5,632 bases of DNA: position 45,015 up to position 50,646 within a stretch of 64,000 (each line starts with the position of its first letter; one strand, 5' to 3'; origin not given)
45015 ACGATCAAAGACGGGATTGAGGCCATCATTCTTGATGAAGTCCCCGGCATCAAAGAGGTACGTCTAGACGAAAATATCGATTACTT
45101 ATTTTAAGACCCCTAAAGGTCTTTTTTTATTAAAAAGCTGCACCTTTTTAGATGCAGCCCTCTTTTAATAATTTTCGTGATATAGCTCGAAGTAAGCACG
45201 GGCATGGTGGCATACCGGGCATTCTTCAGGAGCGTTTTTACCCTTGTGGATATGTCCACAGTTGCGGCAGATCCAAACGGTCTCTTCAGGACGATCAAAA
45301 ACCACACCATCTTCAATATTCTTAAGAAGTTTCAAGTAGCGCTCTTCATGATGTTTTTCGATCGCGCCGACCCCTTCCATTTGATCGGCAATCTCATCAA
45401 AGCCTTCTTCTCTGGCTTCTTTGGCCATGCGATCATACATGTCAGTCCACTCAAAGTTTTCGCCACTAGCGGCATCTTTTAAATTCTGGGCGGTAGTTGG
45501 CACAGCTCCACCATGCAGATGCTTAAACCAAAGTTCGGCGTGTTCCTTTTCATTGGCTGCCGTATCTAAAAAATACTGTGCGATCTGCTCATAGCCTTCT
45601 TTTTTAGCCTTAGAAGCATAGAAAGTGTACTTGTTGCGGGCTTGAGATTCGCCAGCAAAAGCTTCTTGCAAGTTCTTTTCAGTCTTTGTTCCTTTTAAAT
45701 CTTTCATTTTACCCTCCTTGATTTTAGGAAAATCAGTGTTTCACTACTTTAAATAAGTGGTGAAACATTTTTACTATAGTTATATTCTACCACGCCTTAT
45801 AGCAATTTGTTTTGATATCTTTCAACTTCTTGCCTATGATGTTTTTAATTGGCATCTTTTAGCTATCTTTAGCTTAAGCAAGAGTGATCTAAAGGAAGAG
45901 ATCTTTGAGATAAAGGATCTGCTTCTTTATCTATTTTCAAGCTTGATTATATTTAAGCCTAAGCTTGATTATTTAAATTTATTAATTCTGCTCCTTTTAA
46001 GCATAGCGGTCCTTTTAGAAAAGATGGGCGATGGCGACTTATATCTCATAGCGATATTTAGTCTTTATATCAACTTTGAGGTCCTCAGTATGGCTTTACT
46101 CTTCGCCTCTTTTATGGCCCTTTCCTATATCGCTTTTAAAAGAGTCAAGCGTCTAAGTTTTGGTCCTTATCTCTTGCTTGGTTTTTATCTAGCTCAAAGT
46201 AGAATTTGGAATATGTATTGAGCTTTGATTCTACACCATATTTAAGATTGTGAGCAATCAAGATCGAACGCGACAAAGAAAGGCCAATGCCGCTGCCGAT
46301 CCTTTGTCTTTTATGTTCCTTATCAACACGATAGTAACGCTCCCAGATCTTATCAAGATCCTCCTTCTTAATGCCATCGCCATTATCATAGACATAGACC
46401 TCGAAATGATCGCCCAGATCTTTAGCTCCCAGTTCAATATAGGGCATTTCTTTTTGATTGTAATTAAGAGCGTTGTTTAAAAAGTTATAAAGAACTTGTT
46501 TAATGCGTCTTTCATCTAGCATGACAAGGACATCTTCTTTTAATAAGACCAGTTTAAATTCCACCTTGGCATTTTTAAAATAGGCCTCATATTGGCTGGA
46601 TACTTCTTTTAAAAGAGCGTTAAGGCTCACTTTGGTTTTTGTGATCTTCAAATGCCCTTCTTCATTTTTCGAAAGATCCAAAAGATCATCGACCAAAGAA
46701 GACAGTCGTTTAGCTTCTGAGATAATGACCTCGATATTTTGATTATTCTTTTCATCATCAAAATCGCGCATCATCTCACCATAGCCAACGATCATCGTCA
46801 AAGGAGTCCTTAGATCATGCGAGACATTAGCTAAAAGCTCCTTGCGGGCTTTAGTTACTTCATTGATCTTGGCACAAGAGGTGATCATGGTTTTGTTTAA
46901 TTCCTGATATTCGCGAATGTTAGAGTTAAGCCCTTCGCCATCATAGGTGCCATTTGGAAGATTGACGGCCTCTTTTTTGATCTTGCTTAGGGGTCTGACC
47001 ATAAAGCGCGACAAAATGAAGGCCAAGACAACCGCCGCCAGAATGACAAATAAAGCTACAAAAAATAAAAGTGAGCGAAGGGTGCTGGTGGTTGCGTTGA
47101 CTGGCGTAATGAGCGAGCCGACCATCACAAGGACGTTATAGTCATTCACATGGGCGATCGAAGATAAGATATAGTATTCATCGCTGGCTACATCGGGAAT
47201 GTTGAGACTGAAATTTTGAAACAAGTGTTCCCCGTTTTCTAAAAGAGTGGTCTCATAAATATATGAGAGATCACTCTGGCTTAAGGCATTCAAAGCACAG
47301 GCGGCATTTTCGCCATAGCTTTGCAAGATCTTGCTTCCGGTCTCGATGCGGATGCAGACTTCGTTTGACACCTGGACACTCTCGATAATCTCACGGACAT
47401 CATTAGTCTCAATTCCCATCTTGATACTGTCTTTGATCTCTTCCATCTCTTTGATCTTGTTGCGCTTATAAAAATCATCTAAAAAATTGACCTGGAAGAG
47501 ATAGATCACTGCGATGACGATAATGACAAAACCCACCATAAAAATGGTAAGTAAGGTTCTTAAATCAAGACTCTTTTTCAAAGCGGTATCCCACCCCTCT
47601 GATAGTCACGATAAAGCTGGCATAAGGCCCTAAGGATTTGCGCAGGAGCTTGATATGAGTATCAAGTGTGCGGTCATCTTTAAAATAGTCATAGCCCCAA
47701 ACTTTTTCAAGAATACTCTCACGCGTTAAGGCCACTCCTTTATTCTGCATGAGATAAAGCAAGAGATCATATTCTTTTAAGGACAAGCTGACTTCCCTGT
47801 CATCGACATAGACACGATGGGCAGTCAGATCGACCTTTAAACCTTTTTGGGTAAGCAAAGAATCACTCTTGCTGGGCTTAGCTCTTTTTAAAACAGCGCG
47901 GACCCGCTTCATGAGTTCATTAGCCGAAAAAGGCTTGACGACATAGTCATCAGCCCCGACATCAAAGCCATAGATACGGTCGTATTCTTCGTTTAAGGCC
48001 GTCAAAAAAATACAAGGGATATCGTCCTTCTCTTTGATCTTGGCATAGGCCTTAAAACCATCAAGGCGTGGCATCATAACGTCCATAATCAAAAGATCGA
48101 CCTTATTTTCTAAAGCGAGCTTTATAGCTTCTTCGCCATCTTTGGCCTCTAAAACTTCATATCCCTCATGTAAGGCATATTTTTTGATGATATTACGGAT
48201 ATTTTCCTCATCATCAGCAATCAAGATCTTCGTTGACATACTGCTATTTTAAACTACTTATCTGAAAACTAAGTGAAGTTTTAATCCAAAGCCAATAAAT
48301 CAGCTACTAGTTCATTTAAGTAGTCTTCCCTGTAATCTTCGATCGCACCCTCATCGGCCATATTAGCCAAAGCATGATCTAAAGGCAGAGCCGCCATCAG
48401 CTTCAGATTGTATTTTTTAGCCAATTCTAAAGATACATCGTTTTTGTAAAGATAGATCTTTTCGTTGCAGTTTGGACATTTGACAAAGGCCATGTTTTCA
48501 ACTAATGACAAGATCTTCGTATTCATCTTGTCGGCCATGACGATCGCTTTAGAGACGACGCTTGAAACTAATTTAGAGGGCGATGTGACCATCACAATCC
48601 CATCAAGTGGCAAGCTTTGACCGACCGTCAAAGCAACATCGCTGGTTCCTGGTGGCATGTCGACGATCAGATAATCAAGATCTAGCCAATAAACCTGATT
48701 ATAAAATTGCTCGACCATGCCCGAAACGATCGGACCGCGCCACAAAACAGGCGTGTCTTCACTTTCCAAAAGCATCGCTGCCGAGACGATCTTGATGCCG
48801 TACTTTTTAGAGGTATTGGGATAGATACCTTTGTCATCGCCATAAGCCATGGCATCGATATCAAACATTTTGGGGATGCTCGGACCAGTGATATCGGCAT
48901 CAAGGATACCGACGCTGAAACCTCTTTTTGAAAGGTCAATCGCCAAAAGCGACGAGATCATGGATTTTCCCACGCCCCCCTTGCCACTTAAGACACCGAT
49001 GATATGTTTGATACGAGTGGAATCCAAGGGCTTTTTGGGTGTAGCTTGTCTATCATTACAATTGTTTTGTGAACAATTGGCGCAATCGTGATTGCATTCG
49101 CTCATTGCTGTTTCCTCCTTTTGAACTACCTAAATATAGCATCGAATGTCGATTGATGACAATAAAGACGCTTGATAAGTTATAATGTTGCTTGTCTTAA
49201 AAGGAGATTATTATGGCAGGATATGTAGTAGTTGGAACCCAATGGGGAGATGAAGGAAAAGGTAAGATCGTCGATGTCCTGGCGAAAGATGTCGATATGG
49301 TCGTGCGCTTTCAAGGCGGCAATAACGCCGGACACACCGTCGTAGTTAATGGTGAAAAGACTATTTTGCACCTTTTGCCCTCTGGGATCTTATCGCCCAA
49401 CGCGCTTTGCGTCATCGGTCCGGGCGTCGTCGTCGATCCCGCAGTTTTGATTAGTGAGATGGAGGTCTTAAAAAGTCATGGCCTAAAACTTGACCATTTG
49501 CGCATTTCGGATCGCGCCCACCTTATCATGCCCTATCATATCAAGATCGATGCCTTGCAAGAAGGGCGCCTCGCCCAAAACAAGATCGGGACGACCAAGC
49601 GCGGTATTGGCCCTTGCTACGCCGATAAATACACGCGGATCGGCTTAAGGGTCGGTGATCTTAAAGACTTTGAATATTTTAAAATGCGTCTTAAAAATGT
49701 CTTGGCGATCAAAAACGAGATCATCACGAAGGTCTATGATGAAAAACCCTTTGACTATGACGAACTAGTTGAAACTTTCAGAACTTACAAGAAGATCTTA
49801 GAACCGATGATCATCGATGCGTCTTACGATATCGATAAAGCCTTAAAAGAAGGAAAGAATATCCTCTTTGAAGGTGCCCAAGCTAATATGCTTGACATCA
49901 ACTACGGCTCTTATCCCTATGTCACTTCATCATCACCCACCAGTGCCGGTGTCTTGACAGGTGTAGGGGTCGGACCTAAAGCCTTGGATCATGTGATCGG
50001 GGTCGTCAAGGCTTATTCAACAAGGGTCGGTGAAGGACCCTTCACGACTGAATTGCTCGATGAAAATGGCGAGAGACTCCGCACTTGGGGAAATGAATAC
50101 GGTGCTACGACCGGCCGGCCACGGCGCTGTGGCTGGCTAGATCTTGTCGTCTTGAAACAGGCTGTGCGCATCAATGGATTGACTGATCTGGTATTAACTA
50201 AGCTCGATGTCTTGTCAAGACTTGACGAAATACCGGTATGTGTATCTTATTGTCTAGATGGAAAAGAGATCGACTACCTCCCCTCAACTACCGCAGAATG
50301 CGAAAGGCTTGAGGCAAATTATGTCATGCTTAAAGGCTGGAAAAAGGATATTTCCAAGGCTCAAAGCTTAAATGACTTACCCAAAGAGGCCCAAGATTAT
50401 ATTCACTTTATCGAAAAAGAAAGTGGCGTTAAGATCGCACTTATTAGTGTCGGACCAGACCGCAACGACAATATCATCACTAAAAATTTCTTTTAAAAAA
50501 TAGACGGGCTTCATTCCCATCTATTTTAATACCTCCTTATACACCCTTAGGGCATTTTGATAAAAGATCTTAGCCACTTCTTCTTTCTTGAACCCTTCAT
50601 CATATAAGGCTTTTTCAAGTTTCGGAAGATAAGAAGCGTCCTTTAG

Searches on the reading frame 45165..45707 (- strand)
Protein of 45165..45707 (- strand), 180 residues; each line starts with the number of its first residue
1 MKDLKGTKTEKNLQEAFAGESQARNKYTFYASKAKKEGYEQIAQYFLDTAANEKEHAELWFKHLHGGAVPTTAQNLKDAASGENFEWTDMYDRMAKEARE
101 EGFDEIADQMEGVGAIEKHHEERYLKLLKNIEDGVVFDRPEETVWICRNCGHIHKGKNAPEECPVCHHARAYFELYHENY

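Call 25: search_protein_families(library=pfam, proteins=[window:45165-45707:-], max_evalue=0.001)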
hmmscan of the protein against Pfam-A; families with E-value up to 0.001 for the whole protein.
window:45165-45707:- (180 aa): 4 families
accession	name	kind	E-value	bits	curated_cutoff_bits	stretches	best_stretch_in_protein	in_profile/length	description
PF02915.23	Rubrerythrin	-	1.1e-24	87.8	22.8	1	11-128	1-137/137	Rubrerythrin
PF21349.2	RUBY_RBDX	-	2.2e-14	53.1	26.5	1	145-174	1-30/30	Rubrerythrin, rubredoxin-like domain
PF00210.30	Ferritin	-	6.1e-06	26.7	24.5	1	11-128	2-136/142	Ferritin-like domain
PF23458.2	DUF7130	-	0.00019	21.7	35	1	141-178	50-88/89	Domain of unknown function (DUF7130)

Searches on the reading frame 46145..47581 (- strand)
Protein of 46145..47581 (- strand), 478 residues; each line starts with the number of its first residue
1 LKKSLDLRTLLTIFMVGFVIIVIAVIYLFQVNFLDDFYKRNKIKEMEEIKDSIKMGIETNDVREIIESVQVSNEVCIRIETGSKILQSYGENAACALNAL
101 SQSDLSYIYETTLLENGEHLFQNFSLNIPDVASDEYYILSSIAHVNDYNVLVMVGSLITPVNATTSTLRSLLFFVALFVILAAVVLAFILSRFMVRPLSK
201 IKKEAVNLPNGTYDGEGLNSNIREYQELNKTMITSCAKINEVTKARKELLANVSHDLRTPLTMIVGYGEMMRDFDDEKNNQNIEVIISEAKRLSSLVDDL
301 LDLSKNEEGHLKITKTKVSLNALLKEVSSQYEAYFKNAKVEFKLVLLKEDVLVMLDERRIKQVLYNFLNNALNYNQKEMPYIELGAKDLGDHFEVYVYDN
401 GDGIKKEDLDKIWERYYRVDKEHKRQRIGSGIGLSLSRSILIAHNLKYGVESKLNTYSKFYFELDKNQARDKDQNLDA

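Call 25: search_protein_families(library=pfam, proteins=[window:46145-47581:-], max_evalue=0.001)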
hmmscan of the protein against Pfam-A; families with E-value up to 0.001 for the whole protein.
window:46145-47581:- (478 aa): 3 families
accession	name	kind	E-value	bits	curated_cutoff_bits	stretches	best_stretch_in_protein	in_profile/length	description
PF00512.31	HisKA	-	3.6e-21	75.4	26.9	1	245-309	1-66/66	His Kinase A (phospho-acceptor) domain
PF02518.31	HATPase_c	-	7.7e-19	68.6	26.4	1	356-467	2-110/111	Histidine kinase-, DNA gyrase B-, and HSP90-like ATPase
PF13589.12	HATPase_c_3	-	0.00045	20.7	25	1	362-445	5-87/137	Histidine kinase-, DNA gyrase B-, and HSP90-like ATPase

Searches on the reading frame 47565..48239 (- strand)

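Call 25: search_protein_families(library=pfam, proteins=[window:47565-48239:-], max_evalue=0.001)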
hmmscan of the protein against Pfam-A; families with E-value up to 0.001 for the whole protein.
window:47565-48239:- (224 aa): 2 families
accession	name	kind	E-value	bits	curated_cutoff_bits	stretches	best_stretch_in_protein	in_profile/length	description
PF00072.30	Response_reg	-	3.5e-30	104.8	30.2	1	5-114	1-111/111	Response regulator receiver domain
PF00486.34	Trans_reg_C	-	4.5e-26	91.2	26.2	1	148-220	2-77/77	Transcriptional regulatory protein, C terminal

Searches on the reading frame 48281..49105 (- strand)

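Call 25: search_protein_families(library=pfam, proteins=[window:48281-49105:-], max_evalue=0.001)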
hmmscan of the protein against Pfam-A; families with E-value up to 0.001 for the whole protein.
window:48281-49105:- (274 aa): 5 families
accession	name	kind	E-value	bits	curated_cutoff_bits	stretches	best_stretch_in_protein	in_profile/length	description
PF10609.15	ParA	-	2.2e-83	279.9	27.1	1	32-254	2-223/246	NUBPL iron-transfer P-loop NTPase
PF01656.29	CbiA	-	1.8e-08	34.8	25.4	1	37-156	2-54/125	CobQ/CobB/MinD/ParA nucleotide binding domain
PF09140.17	MipZ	-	6.7e-05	22.8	20.7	1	34-120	1-86/262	ATPase MipZ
PF02374.21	ArsA_ATPase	-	7.8e-05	22.5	24.3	1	38-82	5-48/305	Anion-transporting ATPase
PF13614.12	AAA_31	-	0.00035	21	27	0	34-72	2-40/177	AAA domain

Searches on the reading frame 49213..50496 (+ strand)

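Call 25: search_protein_families(library=pfam, proteins=[window:49213-50496:+], max_evalue=0.001)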
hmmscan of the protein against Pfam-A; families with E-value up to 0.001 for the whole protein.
window:49213-50496:+ (427 aa): 1 family
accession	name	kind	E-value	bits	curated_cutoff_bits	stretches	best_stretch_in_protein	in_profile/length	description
PF00709.27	Adenylsucc_synt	-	1.5e-185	617.3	27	1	5-421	1-416/416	Adenylosuccinate synthetase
